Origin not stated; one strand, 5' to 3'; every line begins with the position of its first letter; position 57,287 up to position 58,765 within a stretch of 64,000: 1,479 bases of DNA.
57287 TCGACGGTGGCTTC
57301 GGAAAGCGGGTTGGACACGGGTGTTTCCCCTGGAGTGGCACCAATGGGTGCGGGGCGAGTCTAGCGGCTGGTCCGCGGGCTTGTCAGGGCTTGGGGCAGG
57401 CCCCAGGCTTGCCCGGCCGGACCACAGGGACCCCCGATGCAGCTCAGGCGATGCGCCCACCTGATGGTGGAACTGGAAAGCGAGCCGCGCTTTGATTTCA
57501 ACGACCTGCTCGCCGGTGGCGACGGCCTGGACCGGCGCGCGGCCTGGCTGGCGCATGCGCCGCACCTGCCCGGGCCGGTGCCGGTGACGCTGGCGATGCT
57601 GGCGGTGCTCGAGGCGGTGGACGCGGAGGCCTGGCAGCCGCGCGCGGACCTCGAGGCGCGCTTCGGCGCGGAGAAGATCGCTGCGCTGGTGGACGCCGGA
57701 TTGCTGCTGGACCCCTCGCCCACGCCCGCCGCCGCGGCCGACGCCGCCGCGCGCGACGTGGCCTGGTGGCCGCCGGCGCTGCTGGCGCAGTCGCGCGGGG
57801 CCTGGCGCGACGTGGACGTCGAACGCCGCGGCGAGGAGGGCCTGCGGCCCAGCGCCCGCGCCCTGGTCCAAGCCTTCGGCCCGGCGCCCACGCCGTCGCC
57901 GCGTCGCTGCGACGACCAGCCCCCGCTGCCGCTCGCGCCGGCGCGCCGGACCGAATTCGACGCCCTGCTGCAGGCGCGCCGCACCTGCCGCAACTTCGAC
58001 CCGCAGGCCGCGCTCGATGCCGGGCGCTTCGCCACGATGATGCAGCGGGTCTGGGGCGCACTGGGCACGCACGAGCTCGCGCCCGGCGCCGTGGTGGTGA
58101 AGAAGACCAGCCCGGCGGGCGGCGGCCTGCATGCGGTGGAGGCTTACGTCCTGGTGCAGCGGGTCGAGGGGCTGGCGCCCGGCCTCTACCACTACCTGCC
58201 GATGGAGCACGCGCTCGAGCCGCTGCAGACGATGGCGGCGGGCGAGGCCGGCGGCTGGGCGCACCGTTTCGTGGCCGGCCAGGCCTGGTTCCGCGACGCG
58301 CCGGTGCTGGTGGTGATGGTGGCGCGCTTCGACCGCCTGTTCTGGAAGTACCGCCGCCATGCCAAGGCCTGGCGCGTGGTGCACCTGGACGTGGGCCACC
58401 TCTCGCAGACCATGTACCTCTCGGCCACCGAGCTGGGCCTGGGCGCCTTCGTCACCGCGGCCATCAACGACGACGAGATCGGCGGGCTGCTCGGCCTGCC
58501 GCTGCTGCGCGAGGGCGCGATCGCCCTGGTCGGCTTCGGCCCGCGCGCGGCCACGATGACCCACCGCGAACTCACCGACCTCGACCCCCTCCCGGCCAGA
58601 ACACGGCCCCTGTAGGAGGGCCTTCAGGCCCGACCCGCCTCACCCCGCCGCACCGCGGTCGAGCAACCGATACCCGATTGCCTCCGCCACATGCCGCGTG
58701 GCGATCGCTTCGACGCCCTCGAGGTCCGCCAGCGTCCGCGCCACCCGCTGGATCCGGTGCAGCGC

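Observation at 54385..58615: Cyclase + NHLP-like peptide + stand-alone SagB-type dehydrogenase: an uncharacterised RiPP-like three-gene system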

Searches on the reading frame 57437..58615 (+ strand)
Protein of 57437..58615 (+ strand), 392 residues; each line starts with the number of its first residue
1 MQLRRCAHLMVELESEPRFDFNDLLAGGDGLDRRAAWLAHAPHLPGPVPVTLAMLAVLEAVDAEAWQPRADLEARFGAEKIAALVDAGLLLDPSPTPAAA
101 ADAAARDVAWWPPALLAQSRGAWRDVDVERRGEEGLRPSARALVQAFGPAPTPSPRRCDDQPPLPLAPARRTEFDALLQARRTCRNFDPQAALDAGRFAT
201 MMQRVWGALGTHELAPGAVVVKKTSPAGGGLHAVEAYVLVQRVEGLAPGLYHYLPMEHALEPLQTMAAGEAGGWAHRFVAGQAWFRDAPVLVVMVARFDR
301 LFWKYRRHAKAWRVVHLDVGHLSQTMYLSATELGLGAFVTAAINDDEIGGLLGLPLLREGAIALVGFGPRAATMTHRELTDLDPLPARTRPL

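Call 8: search_protein_families(library=ncbifam, proteins=[window:57437-58615:+], max_evalue=0.01)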
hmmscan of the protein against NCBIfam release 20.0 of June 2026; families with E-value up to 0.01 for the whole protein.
window:57437-58615:+ (392 aa): 2 families
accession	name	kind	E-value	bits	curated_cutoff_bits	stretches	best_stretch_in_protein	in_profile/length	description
TIGR04511.1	SagB_rel_DH_2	exception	3.2e-137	457.6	240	1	3-379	1-378/380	putative peptide maturation dehydrogenase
TIGR03605.1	antibiot_sagB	domain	8.8e-32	110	78.4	1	222-367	29-171/173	SagB family peptide dehydrogenase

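Call 9: search_protein_families(library=pfam, proteins=[window:57437-58615:+], max_evalue=0.01)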
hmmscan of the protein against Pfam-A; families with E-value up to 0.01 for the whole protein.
window:57437-58615:+ (392 aa): 1 family
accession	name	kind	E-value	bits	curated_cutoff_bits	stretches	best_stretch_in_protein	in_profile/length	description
PF00881.29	Nitroreductase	-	2.5e-21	77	23.5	1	179-368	2-166/167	Nitroreductase family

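Call 20: search_solved_structures(query=window:57437-58615:+, max_evalue=0.001)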
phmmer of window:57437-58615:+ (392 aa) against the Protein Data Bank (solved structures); distinct sequences matched with E-value up to 0.001: 8.
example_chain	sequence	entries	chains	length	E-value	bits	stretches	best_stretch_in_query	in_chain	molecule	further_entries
3eo7_A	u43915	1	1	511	4.3e-23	85.1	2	213-366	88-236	Putative Nitroreductase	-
8pz5_A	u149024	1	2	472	4.4e-17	65.3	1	176-362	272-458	SagB-type dehydrogenase domain protein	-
5lq4_B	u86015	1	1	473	4.4e-17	65.3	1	176-362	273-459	CyaGox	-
5lq4_A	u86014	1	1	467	4.9e-17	65.2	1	176-361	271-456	CyaGox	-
6gos_C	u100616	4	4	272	2.2e-07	33.4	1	218-354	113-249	Microcin B17-processing protein McbC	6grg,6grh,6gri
7ly5_B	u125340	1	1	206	1.6e-05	27.3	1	177-352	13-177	BmdC, oxidase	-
7ly7_B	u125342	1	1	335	5.9e-05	25.4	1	177-352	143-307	BmdC, Oxidase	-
7ly4_A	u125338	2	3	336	5.9e-05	25.4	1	177-352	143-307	BmdC, Oxidase | BmdC, NRPS oxidase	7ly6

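Call 23: find_homologous_proteins(query=window:57437-58615:+, max_evalue=1e-10)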
Query window:57437-58615:+ (392 aa): 819 proteins with E <= 1e-10 among 8000 candidates; the best 120 are listed.
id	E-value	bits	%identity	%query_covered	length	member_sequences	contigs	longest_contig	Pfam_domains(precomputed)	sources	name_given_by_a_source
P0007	7.7e-250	847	97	100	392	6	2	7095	PF00881.30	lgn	-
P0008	8.8e-234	794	92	99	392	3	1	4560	PF00881.30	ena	-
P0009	6.2e-232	788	91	100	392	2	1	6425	PF00881.30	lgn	-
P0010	5.4e-204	696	81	99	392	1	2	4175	PF00881.30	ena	-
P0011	1.1e-200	685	80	99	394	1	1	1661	PF00881.30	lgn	-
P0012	2.3e-200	684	80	99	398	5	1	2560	PF00881.30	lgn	-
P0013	4.7e-179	614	72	99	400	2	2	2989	PF00881.30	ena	-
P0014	6.2e-178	610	72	98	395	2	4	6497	PF00881.30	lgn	-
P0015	1.8e-176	605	71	98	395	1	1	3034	PF00881.30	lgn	-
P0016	2.2e-176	605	72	98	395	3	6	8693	PF00881.30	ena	-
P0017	6.0e-175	600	72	98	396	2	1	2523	PF00881.30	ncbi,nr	ncbi:MAG TPA: putative peptide maturation dehydrogenase [Arenimonas sp.]|nr:putative peptide maturat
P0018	6.1e-172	590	71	98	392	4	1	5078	PF00881.30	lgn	-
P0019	2.1e-166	572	69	98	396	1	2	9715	PF00881.30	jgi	jgi:putative peptide maturation dehydrogenase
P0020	1.3e-164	566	69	98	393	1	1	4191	PF00881.30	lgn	-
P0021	8.1e-163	560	69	98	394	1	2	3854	PF00881.30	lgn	-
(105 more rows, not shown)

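Call 25: find_related_loci(query=A1, collection=genome_contigs, flank=10000)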
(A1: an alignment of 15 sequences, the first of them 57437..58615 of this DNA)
Query A1 (392 aa) in genome_contigs; peptide patterns used: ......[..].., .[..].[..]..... (x = any residue, [..] = any of these).
114 stretches matched a pattern; 37 encode a relative of the query (tblastn E <= 1e-3); 36 distinct loci.
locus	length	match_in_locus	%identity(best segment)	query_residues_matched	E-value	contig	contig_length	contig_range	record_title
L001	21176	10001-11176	80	1-390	0e+0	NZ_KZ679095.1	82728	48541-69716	Arenimonas caeni strain z29 scaffold12, whole genome shotgun sequence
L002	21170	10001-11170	71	1-388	3e-180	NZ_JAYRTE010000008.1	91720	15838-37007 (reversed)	MAG: Arenimonas sp. isolate NJ_NJASGE1bin.31 NODE_304_length_91720_cov_3.865579, whole genome shotgun sequence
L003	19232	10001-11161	71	1-385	1e-175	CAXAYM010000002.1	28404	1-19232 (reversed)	MAG TPA_asm: uncultured Arenimonas sp. isolate ERR594384_binner12_Refined_6 genome assembly, contig: ERZ2772531.165, who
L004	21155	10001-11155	64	1-385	3e-154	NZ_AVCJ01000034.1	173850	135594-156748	Arenimonas donghaensis DSM 18148 = HO3-R19 contig4, whole genome shotgun sequence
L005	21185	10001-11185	64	1-385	8e-154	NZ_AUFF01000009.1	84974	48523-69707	Arenimonas composti TR7-09 = DSM 18010 K311DRAFT_scaffold00008.8_C, whole genome shotgun sequence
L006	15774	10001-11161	64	1-385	3e-152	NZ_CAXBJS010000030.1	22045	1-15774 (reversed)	MAG: uncultured Arenimonas sp. isolate ERR2762108_binner123_Refined_73 ERZ3421638.2837, whole genome shotgun sequence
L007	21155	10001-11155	63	1-385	9e-152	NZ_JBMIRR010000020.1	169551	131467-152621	Arenimonas sp. MALMAid1274 k141_21, whole genome shotgun sequence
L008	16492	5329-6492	63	1-385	2e-151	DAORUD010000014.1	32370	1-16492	MAG TPA_asm: Arenimonas sp. isolate AMR_MDS_5274 NODE_938_length_32370_cov_7.798546, whole genome shotgun sequence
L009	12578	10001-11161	65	1-385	3e-149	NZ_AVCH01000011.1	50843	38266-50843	Arenimonas malthae CC-JY-1 contig11, whole genome shotgun sequence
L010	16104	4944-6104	65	1-385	5e-149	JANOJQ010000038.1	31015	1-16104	MAG: Lysobacteraceae bacterium isolate VAR_48_metabat_170 VAR_48_k141_1000744, whole genome shotgun sequence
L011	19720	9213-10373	64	1-385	2e-148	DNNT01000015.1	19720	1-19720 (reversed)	MAG TPA_asm: Arenimonas sp. isolate UBA12134 contig_7741, whole genome shotgun sequence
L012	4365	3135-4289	62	1-385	1e-151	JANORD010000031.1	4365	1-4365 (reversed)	MAG: Lysobacteraceae bacterium isolate VAR_4_metabat_217 VAR_4_k141_1804977, whole genome shotgun sequence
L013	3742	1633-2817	61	1-391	8e-153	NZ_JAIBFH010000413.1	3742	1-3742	MAG: Arenimonas sp. isolate C43_concoct.bin.24 C43_k141_17038, whole genome shotgun sequence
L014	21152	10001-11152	64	3-385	3e-147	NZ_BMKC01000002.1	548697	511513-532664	Arenimonas soli strain CGMCC 1.15905 sequence02, whole genome shotgun sequence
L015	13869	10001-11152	66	3-384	6e-146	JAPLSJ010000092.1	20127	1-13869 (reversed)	MAG: Arenimonas sp. isolate LacPavin_0920_WC90_MAG_70_12 LacPavin_0920_WC90_scaffold_561823, whole genome shotgun sequen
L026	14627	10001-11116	58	1-370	3e-133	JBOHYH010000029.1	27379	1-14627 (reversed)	MAG: Arenimonas sp. isolate H1-B1_maxbin2.bin.233 k127_1098705, whole genome shotgun sequence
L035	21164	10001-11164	33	1-368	3e-49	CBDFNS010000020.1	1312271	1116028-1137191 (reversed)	MAG: Candidatus Multivoradales bacterium isolate 83156f71-2328-4778-9225-0ad21d672fd8 genome assembly, contig: contig_19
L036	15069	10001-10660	33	163-388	8e-29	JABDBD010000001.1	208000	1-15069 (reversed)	MAG: Gammaproteobacteria bacterium isolate BWMinControl_Nextera54_MAG1 3300020741.a:Ga0207030_1001, whole genome shotgun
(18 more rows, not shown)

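Call 32: search_protein_families(library=ncbifam, proteins=[L035:10001-11242:+, L035:11263-14070:-, L035:9457-9789:+, L035:9159-9518:-, L035:9522-9749:-, L035:9497-9727:+, L035:9020-9244:+, L035:14217-15080:-, L035:7744-8577:-, L035:8274-8891:-], max_evalue=0.001)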
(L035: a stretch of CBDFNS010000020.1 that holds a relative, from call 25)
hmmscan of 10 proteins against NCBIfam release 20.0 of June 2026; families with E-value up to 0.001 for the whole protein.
L035:10001-11242:+ (413 aa): 2 families
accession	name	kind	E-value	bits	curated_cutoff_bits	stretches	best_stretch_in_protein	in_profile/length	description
TIGR04511.1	SagB_rel_DH_2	exception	8.6e-80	268.6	240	1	3-389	1-368/380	putative peptide maturation dehydrogenase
TIGR03605.1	antibiot_sagB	domain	1.3e-30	106.2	78.4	1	215-388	2-172/173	SagB family peptide dehydrogenase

L035:11263-14070:- (935 aa): 26 families (the best 25 are shown)
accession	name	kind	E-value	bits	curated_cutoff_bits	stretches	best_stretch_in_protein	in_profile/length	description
TIGR04510.1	mod_pep_cyc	subfamily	1e-93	315.4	400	1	311-920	210-808/814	putative peptide modification system cyclase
NF033483.0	PknB_PASTA_kin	equivalog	7.9e-80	269.5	450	1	13-275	9-268/563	Stk1 family PASTA domain-containing Ser/Thr kinase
NF052427.1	StpK7MSMEG_1200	equivalog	2.4e-54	184.9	900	1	10-344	6-327/601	serine/threonine protein kinase StpK7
NF047741.1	antiphage_MADS6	equivalog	3.6e-45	154.6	460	2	114-287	303-472/612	methylation-associated defense system protein kinase MAD6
NF009651.0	PRK13184.1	equivalog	1.2e-44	152.5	839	1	11-274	2-289/932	serine/threonine-protein kinase PknD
TIGR03903.1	TOMM_kin_cyc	equivalog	2.8e-37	128.1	705.75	1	38-275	5-247/1267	TOMM system kinase/cyclase fusion protein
NF038150.1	lanthi_synth_IV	equivalog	2.1e-30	105.7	650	1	13-274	191-455/851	class IV lanthionine synthetase LanL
NF053615.1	SerThrKinAfsKStmc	equivalog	4.8e-28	98.3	1300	1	9-280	11-272/809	protein serine/threonine kinase AfsK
NF038151.1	lanthi_synth_III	equivalog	2.6e-18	65.8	575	1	12-163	221-389/833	class III lanthionine synthetase LanKC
NF033442.0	BREX_PglW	equivalog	2.5e-17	62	990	1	10-274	203-485/1391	BREX system serine/threonine kinase PglW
TIGR03724.2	arch_bud32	equivalog_domain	3.2e-12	46.3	125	1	55-158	37-132/193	KEOPS complex kinase/ATPase Bud32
NF011463.0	PRK14879.1-4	equivalog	2.6e-10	40.1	188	1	54-158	61-161/237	Kae1-associated kinase Bud32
NF040959.1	MamA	equivalog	7.3e-10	38.6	200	1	499-565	135-200/204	magnetosome protein MamA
NF007174.0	PRK09605.1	equivalog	2e-09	36.4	447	1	55-158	380-474/535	bifunctional N(6)-L-threonylcarbamoyladenine synthase/serine/threonine protein kinase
NF011464.0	PRK14879.1-7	equivalog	4.7e-09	36.3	246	1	42-158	37-150/221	Kae1-associated kinase Bud32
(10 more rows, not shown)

L035:9457-9789:+ (110 aa): 0 families

L035:9159-9518:- (119 aa): 0 families

L035:9522-9749:- (75 aa): 0 families

L035:9497-9727:+ (76 aa): 0 families

L035:9020-9244:+ (74 aa): 0 families

L035:14217-15080:- (287 aa): 0 families

L035:7744-8577:- (277 aa): 2 families
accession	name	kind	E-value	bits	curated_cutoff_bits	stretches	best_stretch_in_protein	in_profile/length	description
NF052375.1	antisigma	equivalog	4.7e-05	23.5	100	1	114-225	35-155/217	anti-sigma factor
NF010501.0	PRK13920.1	subfamily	0.00031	20.5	225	1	111-186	35-113/213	putative anti-sigmaE protein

L035:8274-8891:- (205 aa): 89 families (the best 25 are shown)
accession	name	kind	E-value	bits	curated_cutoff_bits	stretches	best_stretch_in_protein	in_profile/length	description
NF008888.0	PRK11922.1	equivalog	3e-33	115.4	204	1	9-195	6-196/231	RNA polymerase sigma factor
NF009171.0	PRK12518.1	equivalog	1.2e-31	110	208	1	12-194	6-183/191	RNA polymerase sigma factor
NF009166.1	PRK12513.1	equivalog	8.4e-31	107.2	206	1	18-196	7-187/193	RNA polymerase sigma factor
TIGR02939.1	RpoE_Sigma70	equivalog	3.2e-29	102.3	236.15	1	18-197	5-188/190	RNA polymerase sigma factor RpoE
NF007223.0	PRK09641.1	equivalog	4.3e-28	98.4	209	1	25-196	10-185/187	RNA polymerase sigma factor SigW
TIGR02937.1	sigma70-ECF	superfamily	1.1e-27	96.7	42.9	1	34-195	2-165/165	sigma-70 family RNA polymerase sigma factor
TIGR02983.1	SigE-fam_strep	subfamily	1.3e-26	93.4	141.55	1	31-195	4-158/162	SigE family RNA polymerase sigma factor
NF007216.0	PRK09638.1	equivalog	1.6e-26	93.2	194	1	19-191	4-170/180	RNA polymerase sigma factor SigY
NF007229.0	PRK09647.1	equivalog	6.5e-26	91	265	1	5-196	16-203/220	RNA polymerase sigma factor SigE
NF004113.0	PRK05602.1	equivalog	9.5e-26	90.7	208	1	5-196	17-202/211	RNA polymerase sigma factor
NF007225.0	PRK09643.1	equivalog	3.8e-24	85.5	190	1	16-198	10-185/204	RNA polymerase sigma factor SigM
TIGR02948.1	SigW_bacill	equivalog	6e-24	85.1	243.1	1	27-195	12-184/187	RNA polymerase sigma factor SigW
TIGR02950.1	SigM_subfam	subfamily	7.1e-24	84.4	147.95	1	39-195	6-158/159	RNA polymerase sigma factor, SigM family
NF058625.1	sigma_PG0214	equivalog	7.5e-24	84.3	130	1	33-196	4-162/170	GFO_1088 family ECF-type sigma factor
NF007227.0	PRK09645.1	subfamily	8.8e-23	81.1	202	1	27-195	7-170/177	sigma-70 family RNA polymerase sigma factor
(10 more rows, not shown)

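Call 33: search_protein_families(library=ncbifam, proteins=[L036:9605-10690:+, L036:8566-9471:+, L036:10687-11370:+, L036:11390-12385:-, L036:12638-14692:-, L036:8002-8532:+, L036:7295-7999:+, L036:14807-15058:-], max_evalue=0.001)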
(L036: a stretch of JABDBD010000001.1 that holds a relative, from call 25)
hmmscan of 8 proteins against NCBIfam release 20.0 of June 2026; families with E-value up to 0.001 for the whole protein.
L036:9605-10690:+ (361 aa): 2 families
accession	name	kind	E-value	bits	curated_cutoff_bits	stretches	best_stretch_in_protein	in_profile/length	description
TIGR04511.1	SagB_rel_DH_2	exception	1.2e-43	149.6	240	1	72-340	108-368/380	putative peptide maturation dehydrogenase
TIGR03605.1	antibiot_sagB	domain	5.9e-36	123.6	78.4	1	164-336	1-169/173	SagB family peptide dehydrogenase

L036:8566-9471:+ (301 aa): 28 families (the best 25 are shown)
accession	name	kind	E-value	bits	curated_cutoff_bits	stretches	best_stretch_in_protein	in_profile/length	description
TIGR01250.1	pro_imino_pep_2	subfamily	8.4e-33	114.2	167.65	1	29-286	23-287/288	proline iminopeptidase-family hydrolase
NF045948.1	ProImpepThrmp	equivalog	4.2e-27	95.3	500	1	31-288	25-289/291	proline iminopeptidase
NF045945.1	ProImpepLactob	equivalog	2e-23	83.3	400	1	31-287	28-291/293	proline iminopeptidase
NF051487.1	bifunc_PcaCD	exception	1.2e-19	70.7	430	1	15-287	157-412/413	bifunctional 4-carboxymuconolactone decarboxylase/3-oxoadipate enol-lactonase PcaCD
NF051488.1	bifunc_PcaDC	exception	1.5e-16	60.5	390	2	216-292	180-256/375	bifunctional 3-oxoadipate enol-lactonase/4-carboxymuconolactone decarboxylase PcaDC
NF050089.1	i_nPHAscl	equivalog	7.9e-16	58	300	1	29-163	16-148/288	intracellular short-chain-length polyhydroxyalkanoate depolymerase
TIGR02427.1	protocat_pcaD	equivalog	3.2e-15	56.2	255.85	2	32-134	14-114/251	3-oxoadipate enol-lactonase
TIGR01249.1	pro_imino_pep_1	equivalog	6.5e-15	55.1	259.75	1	29-130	26-126/307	prolyl aminopeptidase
TIGR03611.1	RutD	equivalog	1.2e-13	51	238.5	1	30-132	12-113/258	pyrimidine utilization protein D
TIGR03695.1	menH_SHCHC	equivalog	1.7e-12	47.3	208.55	1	43-286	13-251/252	2-succinyl-6-hydroxy-2,4-cyclohexadiene-1-carboxylate synthase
NF045632.1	hydroxlase_HsaD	equivalog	3.5e-12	45.9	400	1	27-131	31-136/290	4,5:9,10-diseco-3-hydroxy-5,9,17-trioxoandrosta-1(10),2-diene-4-oate hydrolase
NF052614.1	AB_fold_OlsI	equivalog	1.8e-07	31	385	1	223-297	191-266/272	ornithine lipid biosynthesis O-acyltransferase OlsI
TIGR03343.1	biphenyl_bphD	equivalog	1.8e-07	30.7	462.15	1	24-281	24-275/282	2-hydroxy-6-oxo-6-phenylhexa-2,4-dienoate hydrolase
NF052610.1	macro_16_ester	equivalog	2.8e-07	30.2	420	1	62-283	55-277/281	alpha/beta fold macrolide esterase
NF041759.1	mac_hydro_EstT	equivalog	1.3e-06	27.8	450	0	61-134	53-128/278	macrolide hydrolase EstT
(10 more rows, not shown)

L036:10687-11370:+ (227 aa): 1 family
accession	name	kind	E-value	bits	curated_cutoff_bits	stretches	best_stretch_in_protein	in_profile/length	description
TIGR00697.1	TIGR00697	equivalog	1.4e-09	38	50.95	1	17-209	6-200/201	queuosine precursor transporter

L036:11390-12385:- (331 aa): 14 families
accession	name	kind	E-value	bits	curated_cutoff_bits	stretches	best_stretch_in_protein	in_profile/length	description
NF005308.0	PRK06840.1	equivalog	8.8e-70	235.4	315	1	2-330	4-334/339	3-oxoacyl-ACP synthase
NF006829.0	PRK09352.1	subfamily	3.1e-52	177.5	249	1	2-331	4-321/322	beta-ketoacyl-ACP synthase 3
TIGR00747.1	fabH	subfamily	2e-50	171.7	292.1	1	1-330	1-321/322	beta-ketoacyl-ACP synthase III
NF004623.0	PRK05963.1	equivalog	9e-35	120.5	437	1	3-331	6-328/328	beta-ketoacyl-ACP synthase III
NF005541.0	PRK07204.1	equivalog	1e-27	97.4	402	1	3-326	5-324/329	beta-ketoacyl-ACP synthase III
NF009519.0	PRK12880.1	equivalog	2.8e-22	79.5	436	1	33-329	42-336/353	beta-ketoacyl-ACP synthase III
NF003274.0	PRK04262.1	equivalog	2.3e-20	72.9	244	1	3-180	3-175/347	hydroxymethylglutaryl-CoA synthase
NF006720.0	PRK09258.1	equivalog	3.3e-19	69.4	285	1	26-323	36-330/338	3-oxoacyl-ACP synthase III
NF005703.0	PRK07515.1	equivalog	5.4e-18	65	304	1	49-330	94-371/373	beta-ketoacyl-ACP synthase III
TIGR00748.1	HMG_CoA_syn_Arc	equivalog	8.7e-11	41.6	353.35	1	4-178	3-169/345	hydroxymethylglutaryl-CoA synthase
TIGR01835.1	HMG-CoA-S_prok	equivalog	4.1e-09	35.7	360.35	1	8-142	6-138/382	hydroxymethylglutaryl-CoA synthase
NF053539.1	resorcinol_DarB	exception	2.7e-05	23.5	550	1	224-316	263-360/377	dialkylresorcinol biosynthesis protein DarB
NF042429.2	DHPHCoAsyn_DpgA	equivalog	7.7e-05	21.8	425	1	229-322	245-341/350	3,5-dihydroxyphenylacetyl-CoA synthase DpgA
NF005293.2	PRK06816.1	subfamily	0.00016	20.9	450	1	220-316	260-361/378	StlD/DarB family beta-ketosynthase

L036:12638-14692:- (684 aa): 0 families

L036:8002-8532:+ (176 aa): 0 families

L036:7295-7999:+ (234 aa): 0 families

L036:14807-15058:- (83 aa): 2 families
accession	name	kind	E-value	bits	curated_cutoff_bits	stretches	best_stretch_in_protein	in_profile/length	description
TIGR00008.1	infA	equivalog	3.9e-33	113.3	61.15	1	1-63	7-69/69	translation initiation factor IF-1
TIGR00523.1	eIF-1A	equivalog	8.3e-05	22.6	102.9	1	3-59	23-78/98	translation initiation factor eIF-1A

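Call 37: search_dna_similar(query=window:57437-58615:+, collection=plasmids, mode=protein, max_evalue=1e-10, max_rows=40)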
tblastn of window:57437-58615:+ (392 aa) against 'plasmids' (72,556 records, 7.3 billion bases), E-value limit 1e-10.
Records with a match: 55; places in all: 62; records where one place covers at least 80% of the query: 0.
Best place of each record, by identity: <60% 55.
By first word of the organism name: Sinorhizobium 20; Bacillus 8; Rhizobium 8; Mycobacterium 5; Streptomyces 2; Priestia 1; Maritalea 1; Roseateles 1; Methylovirgula 1; Bradyrhizobium 1; and 7 more.
By predicted mobility (MOB-suite, as given by PLSDB): conjugative 23; non-mobilizable 19; mobilizable 13.
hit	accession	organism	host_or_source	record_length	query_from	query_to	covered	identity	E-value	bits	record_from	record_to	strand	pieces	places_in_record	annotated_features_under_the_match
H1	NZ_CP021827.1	Sinorhizobium meliloti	Medicago truncatula,Single Cell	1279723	123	391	69%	36.7%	2e-44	172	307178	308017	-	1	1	record has no annotation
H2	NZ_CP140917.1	Sinorhizobium medicae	Medicago lupulina,whole organism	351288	164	379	55%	35.6%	1e-22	107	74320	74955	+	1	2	SagB family peptide dehydrogenase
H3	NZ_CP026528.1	Sinorhizobium meliloti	Medicago sativa L. subsp. ambigua,Cell ...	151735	157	381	57%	34.1%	3e-22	106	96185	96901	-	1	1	SagB family peptide dehydrogenase | hypothetical protein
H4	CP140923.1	Sinorhizobium meliloti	Medicago lupulina,whole organism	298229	157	381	57%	33.7%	2e-21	103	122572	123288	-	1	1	SagB family peptide dehydrogenase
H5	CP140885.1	Sinorhizobium meliloti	Medicago lupulina,whole organism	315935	157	381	57%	33.7%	2e-21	103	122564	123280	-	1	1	SagB family peptide dehydrogenase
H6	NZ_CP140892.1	Sinorhizobium medicae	Medicago lupulina,whole organism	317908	166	379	55%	35.4%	7e-22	105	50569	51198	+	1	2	SagB family peptide dehydrogenase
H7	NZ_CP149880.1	Sinorhizobium medicae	Medicago sativa,Cell Culture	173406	164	379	55%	35.0%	4e-22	105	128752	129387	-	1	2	SagB family peptide dehydrogenase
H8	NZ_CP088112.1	Sinorhizobium medicae WSM1115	cell culture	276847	164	379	55%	35.0%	4e-22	105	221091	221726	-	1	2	SagB family peptide dehydrogenase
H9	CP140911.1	Sinorhizobium medicae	Medicago lupulina,whole organism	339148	164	379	55%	35.0%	4e-22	105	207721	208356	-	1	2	SagB family peptide dehydrogenase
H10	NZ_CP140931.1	Sinorhizobium medicae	Medicago lupulina,whole organism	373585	164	379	55%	35.0%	4e-22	105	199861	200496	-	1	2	SagB family peptide dehydrogenase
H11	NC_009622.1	Sinorhizobium medicae WSM419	-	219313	164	379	55%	35.0%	5e-20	100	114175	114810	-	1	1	SagB family peptide dehydrogenase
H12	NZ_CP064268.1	Bacillus pseudomycoides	cell culture,Zoo wolf area soil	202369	150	368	56%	34.1%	4e-23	108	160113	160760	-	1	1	SagB/ThcOx family dehydrogenase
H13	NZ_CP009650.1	Bacillus pseudomycoides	-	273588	150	368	56%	34.1%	4e-23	108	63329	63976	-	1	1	SagB/ThcOx family dehydrogenase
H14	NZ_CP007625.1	Bacillus pseudomycoides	-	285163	150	368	56%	34.1%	4e-23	108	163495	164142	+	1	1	SagB/ThcOx family dehydrogenase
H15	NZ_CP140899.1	Sinorhizobium medicae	Medicago lupulina,whole organism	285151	164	379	55%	34.1%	5e-19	97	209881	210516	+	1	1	SagB family peptide dehydrogenase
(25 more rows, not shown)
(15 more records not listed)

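Call 39: get_annotated_region(hit=H1, flank=9000)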
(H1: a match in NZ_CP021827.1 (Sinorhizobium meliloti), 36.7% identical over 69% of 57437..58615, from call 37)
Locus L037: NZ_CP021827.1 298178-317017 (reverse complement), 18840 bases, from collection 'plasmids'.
description: Sinorhizobium meliloti strain KH35c plasmid psymA, complete sequence
organism: Sinorhizobium meliloti (NCBI taxid 382)
taxonomy: Bacteria; Pseudomonadota; Alphaproteobacteria; Hyphomicrobiales; Rhizobiaceae; Sinorhizobium; Sinorhizobium meliloti
host: -; source: Medicago truncatula,Single Cell; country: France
typing (MOB-suite, as given by PLSDB): conjugative; relaxase MOBQ; mating-pair formation MPF_T
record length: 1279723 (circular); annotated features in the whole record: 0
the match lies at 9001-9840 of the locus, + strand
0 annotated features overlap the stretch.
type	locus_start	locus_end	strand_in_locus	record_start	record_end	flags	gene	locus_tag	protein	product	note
